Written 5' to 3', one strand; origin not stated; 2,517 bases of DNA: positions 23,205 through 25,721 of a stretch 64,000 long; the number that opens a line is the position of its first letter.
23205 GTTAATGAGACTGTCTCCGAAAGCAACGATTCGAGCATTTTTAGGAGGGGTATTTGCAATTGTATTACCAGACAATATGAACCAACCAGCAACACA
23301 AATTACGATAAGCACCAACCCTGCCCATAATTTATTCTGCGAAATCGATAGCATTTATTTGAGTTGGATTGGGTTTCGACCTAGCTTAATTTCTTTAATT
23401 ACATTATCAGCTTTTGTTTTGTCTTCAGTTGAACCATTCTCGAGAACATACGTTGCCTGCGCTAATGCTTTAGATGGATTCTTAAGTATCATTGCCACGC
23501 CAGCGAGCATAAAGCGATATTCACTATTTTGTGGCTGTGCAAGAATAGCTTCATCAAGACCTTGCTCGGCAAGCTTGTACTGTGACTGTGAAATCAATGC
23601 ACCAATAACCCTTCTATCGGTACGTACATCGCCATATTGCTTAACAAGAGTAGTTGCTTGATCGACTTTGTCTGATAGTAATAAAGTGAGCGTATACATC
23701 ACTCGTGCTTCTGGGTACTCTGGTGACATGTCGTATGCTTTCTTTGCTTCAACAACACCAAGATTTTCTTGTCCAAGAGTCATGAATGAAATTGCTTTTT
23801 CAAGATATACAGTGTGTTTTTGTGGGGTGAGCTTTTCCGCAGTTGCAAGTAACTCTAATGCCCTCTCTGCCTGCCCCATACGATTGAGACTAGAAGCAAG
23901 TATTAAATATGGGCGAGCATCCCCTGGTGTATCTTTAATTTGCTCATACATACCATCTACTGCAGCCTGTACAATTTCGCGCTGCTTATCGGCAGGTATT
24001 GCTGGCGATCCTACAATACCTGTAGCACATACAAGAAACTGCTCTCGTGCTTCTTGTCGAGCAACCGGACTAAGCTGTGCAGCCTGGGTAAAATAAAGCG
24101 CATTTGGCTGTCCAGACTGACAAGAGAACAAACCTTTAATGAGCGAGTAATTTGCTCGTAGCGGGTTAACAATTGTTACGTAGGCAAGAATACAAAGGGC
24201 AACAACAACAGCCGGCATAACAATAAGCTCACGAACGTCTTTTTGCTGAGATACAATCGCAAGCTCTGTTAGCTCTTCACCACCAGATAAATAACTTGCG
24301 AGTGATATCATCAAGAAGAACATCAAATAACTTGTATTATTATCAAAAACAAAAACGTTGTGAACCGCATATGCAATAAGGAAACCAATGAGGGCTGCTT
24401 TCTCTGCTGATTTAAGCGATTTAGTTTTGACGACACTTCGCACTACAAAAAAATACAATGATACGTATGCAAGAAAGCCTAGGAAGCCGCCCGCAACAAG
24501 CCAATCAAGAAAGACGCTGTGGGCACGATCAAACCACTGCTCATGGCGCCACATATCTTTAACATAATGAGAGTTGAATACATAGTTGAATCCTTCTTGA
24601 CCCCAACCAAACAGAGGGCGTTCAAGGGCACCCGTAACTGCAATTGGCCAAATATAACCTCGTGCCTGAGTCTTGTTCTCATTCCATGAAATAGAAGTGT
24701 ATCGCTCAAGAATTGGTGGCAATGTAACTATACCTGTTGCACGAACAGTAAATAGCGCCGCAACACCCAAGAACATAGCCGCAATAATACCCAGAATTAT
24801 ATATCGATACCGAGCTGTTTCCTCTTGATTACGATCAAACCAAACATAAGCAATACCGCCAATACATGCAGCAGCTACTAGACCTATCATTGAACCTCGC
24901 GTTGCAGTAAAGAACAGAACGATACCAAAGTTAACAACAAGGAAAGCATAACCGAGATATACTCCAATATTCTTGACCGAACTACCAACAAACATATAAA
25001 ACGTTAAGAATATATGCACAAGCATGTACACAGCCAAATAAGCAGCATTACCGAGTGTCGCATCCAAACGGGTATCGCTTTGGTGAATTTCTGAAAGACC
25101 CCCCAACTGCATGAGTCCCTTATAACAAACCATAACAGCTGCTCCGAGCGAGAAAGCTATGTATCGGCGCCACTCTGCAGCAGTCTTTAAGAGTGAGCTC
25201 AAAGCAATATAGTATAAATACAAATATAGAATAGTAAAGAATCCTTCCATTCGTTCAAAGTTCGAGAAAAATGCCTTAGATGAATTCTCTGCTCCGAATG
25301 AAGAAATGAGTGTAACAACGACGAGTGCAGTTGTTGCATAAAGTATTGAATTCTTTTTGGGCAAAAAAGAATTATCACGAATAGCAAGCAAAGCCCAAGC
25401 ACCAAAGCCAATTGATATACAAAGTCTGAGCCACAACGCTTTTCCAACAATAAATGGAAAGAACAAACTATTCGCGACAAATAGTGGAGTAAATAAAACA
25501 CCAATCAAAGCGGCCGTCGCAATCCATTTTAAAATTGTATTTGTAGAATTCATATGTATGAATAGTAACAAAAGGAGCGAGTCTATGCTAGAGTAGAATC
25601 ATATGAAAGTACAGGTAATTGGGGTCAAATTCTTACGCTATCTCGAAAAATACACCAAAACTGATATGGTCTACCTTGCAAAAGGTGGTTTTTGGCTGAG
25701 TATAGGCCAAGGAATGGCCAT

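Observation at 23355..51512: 28-kb translationally coupled glycosylation island with unusually high methyltransferase content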

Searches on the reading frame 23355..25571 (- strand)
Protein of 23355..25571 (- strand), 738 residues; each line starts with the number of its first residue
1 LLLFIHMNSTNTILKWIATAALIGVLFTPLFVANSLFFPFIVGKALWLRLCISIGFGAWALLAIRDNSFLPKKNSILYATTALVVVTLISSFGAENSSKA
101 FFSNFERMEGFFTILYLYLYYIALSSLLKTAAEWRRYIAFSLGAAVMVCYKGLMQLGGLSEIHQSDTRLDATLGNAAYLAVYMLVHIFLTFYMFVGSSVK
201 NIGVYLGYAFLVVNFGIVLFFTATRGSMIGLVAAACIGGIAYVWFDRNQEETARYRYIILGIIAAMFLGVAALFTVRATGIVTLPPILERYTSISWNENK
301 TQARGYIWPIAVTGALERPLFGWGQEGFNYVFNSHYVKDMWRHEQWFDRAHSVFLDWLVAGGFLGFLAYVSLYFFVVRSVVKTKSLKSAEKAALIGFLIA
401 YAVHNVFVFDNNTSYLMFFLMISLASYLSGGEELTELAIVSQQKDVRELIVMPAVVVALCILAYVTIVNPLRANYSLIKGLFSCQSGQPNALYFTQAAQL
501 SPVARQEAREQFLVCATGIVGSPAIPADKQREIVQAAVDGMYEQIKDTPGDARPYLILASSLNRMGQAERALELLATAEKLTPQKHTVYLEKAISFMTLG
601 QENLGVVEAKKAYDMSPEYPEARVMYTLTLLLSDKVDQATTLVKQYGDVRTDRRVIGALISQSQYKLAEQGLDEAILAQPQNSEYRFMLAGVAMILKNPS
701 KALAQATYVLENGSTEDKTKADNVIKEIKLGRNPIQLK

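Call 4: search_protein_families(library=pfam, proteins=[window:23355-25571:-], max_evalue=0.01)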
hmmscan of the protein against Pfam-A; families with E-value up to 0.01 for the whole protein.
window:23355-25571:- (738 aa): 9 families
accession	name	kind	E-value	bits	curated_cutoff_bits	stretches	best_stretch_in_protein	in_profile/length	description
PF04932.20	Wzy_C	-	2.6e-18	66.7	31.7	1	211-370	2-149/149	O-Antigen ligase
PF14559.12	TPR_19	-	4.3e-09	37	25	0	610-653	15-58/68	Tetratricopeptide repeat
PF12895.13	ANAPC3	-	2.8e-05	24.8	27.2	0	547-586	18-56/82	Anaphase-promoting complex, cyclosome, subunit 3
PF13428.12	TPR_14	-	6.5e-05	23.7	23.5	0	554-593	3-42/44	Tetratricopeptide repeat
PF13431.12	TPR_17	-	7.9e-05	23.1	24.4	0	545-573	6-34/34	Tetratricopeptide repeat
PF13432.12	TPR_16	-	8.1e-05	23.4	32.7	0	659-713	7-61/65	Tetratricopeptide repeat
PF23914.1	TPR_CcmH_CycH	-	0.00019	21.7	42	0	540-602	38-100/158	Cytochrome c-type biogenesis protein H TPR domain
PF14561.12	TPR_20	-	0.0038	18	25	0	541-576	11-46/90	Tetratricopeptide repeat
PF20303.3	YLATT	-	0.0076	16.5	26.7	0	231-269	9-49/107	YEATS-Like-Associating Three TM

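Call 10: search_protein_families(library=ncbifam, proteins=[window:23355-25571:-], max_evalue=0.01)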
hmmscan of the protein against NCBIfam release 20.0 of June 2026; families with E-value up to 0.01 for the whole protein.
window:23355-25571:- (738 aa): 5 families
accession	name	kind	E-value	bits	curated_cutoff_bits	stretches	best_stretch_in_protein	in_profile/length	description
TIGR02917.1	PEP_TPR_lipo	equivalog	5.1e-11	41.2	312.2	1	546-712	357-528/899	XrtA/PEP-CTERM system TPR-repeat protein PrsT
NF040959.1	MamA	equivalog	1.4e-07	31.1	200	2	537-632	56-149/204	magnetosome protein MamA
TIGR02552.1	LcrH_SycD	equivalog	1.2e-05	25.1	104.8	0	555-616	55-116/136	SycD/LcrH family type III secretion system chaperone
TIGR02521.1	type_IV_pilW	equivalog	0.00013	21.6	154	0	554-626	33-105/234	type IV pilus biogenesis/stability protein PilW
NF052415.1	T3SS_chap_SctY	equivalog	0.0062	17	70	0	564-646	18-103/106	type III secretion apparatus assembly chaperone SctY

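Call 52: search_solved_structures(query=window:23355-25571:-, max_evalue=1)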
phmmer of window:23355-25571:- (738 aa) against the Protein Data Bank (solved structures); distinct sequences matched with E-value up to 1: 5.
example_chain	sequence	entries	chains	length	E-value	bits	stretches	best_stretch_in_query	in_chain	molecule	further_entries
2pl2_A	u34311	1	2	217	0.064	15.2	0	565-639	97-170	Hypothetical conserved protein TTC0263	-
6b85_J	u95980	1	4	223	0.082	14.8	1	538-640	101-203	TMHC4_R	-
2y4t_A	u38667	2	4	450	0.18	13.7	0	549-641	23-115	DNAJ HOMOLOG SUBFAMILY C MEMBER 3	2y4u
3ieg_A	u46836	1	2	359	0.3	12.9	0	551-642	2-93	DnaJ homolog subfamily C member 3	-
4j8d_A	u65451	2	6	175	0.44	12.4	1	562-619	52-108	Hsc70-interacting protein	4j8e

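Call 53: find_homologous_proteins(query=window:23355-25571:-, max_evalue=1e-10)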
Query window:23355-25571:- (738 aa): 2568 proteins with E <= 1e-10 among 8000 candidates; the best 120 are listed.
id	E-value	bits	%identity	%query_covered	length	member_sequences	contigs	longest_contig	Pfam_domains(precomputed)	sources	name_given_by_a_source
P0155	0.0e+0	1613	100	99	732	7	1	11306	PF14559.13,PF12895.14,PF04932.21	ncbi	-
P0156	0.0e+0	1124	67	99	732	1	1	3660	PF14559.13,PF13431.13,PF04932.21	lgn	-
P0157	5.3e-145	503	38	97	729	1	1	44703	PF13431.13,PF23914.2,PF13176.13,PF13428.13,PF14559.13,PF24575.2,PF00515.35,PF12895.14,PF13432.13,PF13429.13,PF13181.13,PF14561.13,PF07719.24,PF13174.13,PF04932.21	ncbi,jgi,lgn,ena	-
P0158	7.3e-145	503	38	98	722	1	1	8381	PF14559.13,PF23914.2,PF12895.14,PF13176.13,PF13428.13,PF13429.13,PF13181.13,PF14561.13,PF07719.24,PF04932.21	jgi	-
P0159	1.7e-144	501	37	98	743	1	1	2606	PF14559.13,PF13428.13,PF13181.13,PF04932.21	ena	-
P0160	2.9e-143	497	38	95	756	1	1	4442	PF23914.2,PF13414.13,PF25058.2,PF13176.13,PF13428.13,PF14559.13,PF00515.35,PF12895.14,PF13424.13,PF13181.13,PF14561.13,PF07719.24,PF13174.13,PF04932.21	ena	-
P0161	3.2e-143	497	38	95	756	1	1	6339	PF23914.2,PF13414.13,PF13428.13,PF14559.13,PF00515.35,PF12895.14,PF13424.13,PF13432.13,PF13181.13,PF14561.13,PF07719.24,PF04932.21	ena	-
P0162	5.0e-143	496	37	98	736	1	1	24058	PF14559.13,PF23914.2,PF00515.35,PF13428.13,PF07719.24,PF04932.21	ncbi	-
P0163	5.3e-143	496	38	97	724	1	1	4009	PF14559.13,PF23914.2,PF13432.13,PF13428.13,PF13174.13,PF04932.21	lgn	-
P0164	2.5e-142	494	36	99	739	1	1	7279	PF14559.13,PF13431.13,PF23914.2,PF00515.35,PF12895.14,PF13428.13,PF13181.13,PF07719.24,PF04932.21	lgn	-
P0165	7.0e-142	493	38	97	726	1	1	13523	PF14559.13,PF13431.13,PF23914.2,PF13414.13,PF12895.14,PF13432.13,PF13428.13,PF04932.21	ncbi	-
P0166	4.8e-141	490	37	95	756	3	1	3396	PF13431.13,PF23914.2,PF13414.13,PF25058.2,PF13176.13,PF13428.13,PF14559.13,PF00515.35,PF12895.14,PF13424.13,PF13432.13,PF13181.13,PF14561.13,PF07719.24,PF04932.21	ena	-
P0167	1.5e-140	488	38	97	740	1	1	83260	PF14559.13,PF13431.13,PF23914.2,PF12895.14,PF13432.13,PF13428.13,PF14561.13,PF07719.24,PF04932.21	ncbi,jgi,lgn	ncbi:MAG: O-antigen ligase family protein [Candidatus Paceibacterota bacterium]|jgi:O-antigen ligase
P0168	2.4e-140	488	36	98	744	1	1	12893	PF23914.2,PF13176.13,PF13428.13,PF14559.13,PF12895.14,PF21033.5,PF13432.13,PF13181.13,PF14561.13,PF07719.24,PF13174.13,PF04932.21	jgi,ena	jgi:tetratricopeptide (TPR) repeat protein/O-antigen ligase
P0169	2.4e-140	488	37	98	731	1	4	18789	PF14559.13,PF13431.13,PF23914.2,PF13414.13,PF21033.5,PF13432.13,PF13428.13,PF13181.13,PF13174.13,PF04932.21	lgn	-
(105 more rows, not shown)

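Call 65: predict_structure(alignment_id=A2)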
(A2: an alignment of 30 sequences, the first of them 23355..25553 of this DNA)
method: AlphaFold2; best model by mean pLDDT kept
length: 732 residues; sequences in the alignment: 30
mean_pLDDT: 86.6   pTM: 0.81
mean pLDDT of the five models: 86.6, 86.5, 84.9, 84.6, 83.6
residues with pLDDT >= 90: 364; 70-90: 307; 50-70: 53; < 50: 8
segments of 3 or more residues with pLDDT < 50: 27-31
pLDDT, mean of each block of 10 residues (from residue 1): 82 93 61 60 89 90 91 94 90 74 79 94 92 94 85 65 63 88 93 81 94 88 92 93 85 92 86 79 72 66 89 87 85 79 77 92 95 94 94 92 78 94 86 64 82 87 86 88 91 85 91 86 92 94 90 93 96 93 96 95 95 93 93 90 90 89 91 89 91 91 90 89 80 49
secondary structure, 60 per line:
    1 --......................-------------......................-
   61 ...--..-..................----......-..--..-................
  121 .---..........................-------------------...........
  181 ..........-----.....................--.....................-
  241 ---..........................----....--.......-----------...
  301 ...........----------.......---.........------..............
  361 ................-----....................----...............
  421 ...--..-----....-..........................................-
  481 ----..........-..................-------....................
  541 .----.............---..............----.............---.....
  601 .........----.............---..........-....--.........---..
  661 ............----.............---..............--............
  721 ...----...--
elements in order (helices of 4 or more, strands of 3 or more residues): H3-24 H38-59 H69-86 H91-96 H105-121 H125-150 H170-190 H196-216 H219-239 H244-269 H274-277 H280-286 H298-311 H322-328 H332-340 H347-376 H382-401 H406-423 H433-436 H438-479 H485-494 H496-513 H521-541 H546-558 H562-575 H580-592 H596-609 H614-626 H630-639 H641-644 H647-655 H659-672 H677-689 H693-706 H709-723

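Call 67: fold_search(model_id=the predicted structure, library=pdb)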
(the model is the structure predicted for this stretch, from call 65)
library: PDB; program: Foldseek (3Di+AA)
matches with E <= 10: 1340; with E <= 0.001: 65
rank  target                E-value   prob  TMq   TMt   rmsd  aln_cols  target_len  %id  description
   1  8chy                  5.5e-06  1.00  0.21  0.48   9.3       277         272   14  Crystal structure of an 8-repeat consensus TPR superhelix with Zinc. (released 2024-02-21)
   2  9qhc_B                1.1e-05  1.00  0.22  0.51   8.2       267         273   16  Crystal structure of 8-repeat CTPR protein with eliminated coordination sites (released 2025-10-22)
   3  1w3b_B                1.8e-05  1.00  0.22  0.39  12.7       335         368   15  The superhelical TPR domain of O-linked GlcNAc transferase reveals structural similarities to importin alpha. (released 2004-09-09)
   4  9qhb                  3.1e-05  1.00  0.22  0.50   9.3       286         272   13  Crystal structure of 16-repeat CTPR protein with eliminated coordination sites (released 2025-10-22)
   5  7tpg_B                3.9e-05  1.00  0.39  0.64   6.3       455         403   15  Single-Particle Cryo-EM Structure of the WaaL O-antigen ligase in its ligand bound state (released 2022-04-06)
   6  8a3t_F                3.9e-05  1.00  0.25  0.34  25.3       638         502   11  S. cerevisiae APC/C-Cdh1 complex (released 2022-08-31)
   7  1w3b_A                5.4e-05  1.00  0.28  0.46  11.1       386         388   16  The superhelical TPR domain of O-linked GlcNAc transferase reveals structural similarities to importin alpha. (released 2004-09-09)
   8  8a3t_J                5.9e-05  1.00  0.22  0.30  25.1       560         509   12  S. cerevisiae APC/C-Cdh1 complex (released 2022-08-31)
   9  9qhc_A                6.7e-05  1.00  0.22  0.48  11.5       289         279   15  Crystal structure of 8-repeat CTPR protein with eliminated coordination sites (released 2025-10-22)
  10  7ntf_A                1.0e-04  1.00  0.22  0.18  12.6       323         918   15  Cryo-EM structure of unliganded O-GlcNAc transferase (released 2021-11-17)
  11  5dse_C                1.2e-04  1.00  0.24  0.25  24.0       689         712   15  Crystal Structure of the TTC7B/Hyccin Complex (released 2015-12-02)
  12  8dtg_B                1.2e-04  1.00  0.19  0.18  11.6       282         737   17  Cryo-EM structure of Arabidopsis SPY alternative conformation 1 (released 2023-03-08)
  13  8a3t_H                1.2e-04  1.00  0.24  0.33  25.5       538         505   12  S. cerevisiae APC/C-Cdh1 complex (released 2022-08-31)
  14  5khu_H                1.4e-04  1.00  0.22  0.31  24.5       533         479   14  Model of human Anaphase-promoting complex/Cyclosome (APC15 deletion mutant), in complex with the Mitotic checkpoint co (released 2016-09-07)
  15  7yeh_A                1.6e-04  1.00  0.24  0.18  12.4       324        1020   17  Cryo-EM structure of human OGT-OGA complex (released 2023-07-12)
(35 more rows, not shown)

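Call 72: list_cluster_members(proteins=[P0155, P0001, P0004])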
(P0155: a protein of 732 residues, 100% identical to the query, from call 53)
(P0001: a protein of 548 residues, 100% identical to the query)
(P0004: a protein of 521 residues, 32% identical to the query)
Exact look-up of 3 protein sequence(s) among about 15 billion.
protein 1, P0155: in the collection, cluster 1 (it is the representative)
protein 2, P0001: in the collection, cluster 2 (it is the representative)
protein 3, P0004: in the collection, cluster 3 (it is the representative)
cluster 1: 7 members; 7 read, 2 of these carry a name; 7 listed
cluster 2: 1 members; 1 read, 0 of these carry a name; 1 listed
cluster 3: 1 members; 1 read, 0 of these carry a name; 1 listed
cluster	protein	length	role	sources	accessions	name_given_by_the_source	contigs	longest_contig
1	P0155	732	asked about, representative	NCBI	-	-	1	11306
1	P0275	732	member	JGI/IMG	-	O-antigen ligase/Flp pilus assembly protein TadD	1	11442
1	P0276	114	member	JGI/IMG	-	thioredoxin-like negative regulator of GroEL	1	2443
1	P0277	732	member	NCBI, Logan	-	-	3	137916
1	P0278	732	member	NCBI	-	-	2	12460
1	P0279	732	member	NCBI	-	-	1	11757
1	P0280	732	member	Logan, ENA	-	-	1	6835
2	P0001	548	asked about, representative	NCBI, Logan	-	-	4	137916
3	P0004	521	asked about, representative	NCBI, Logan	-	-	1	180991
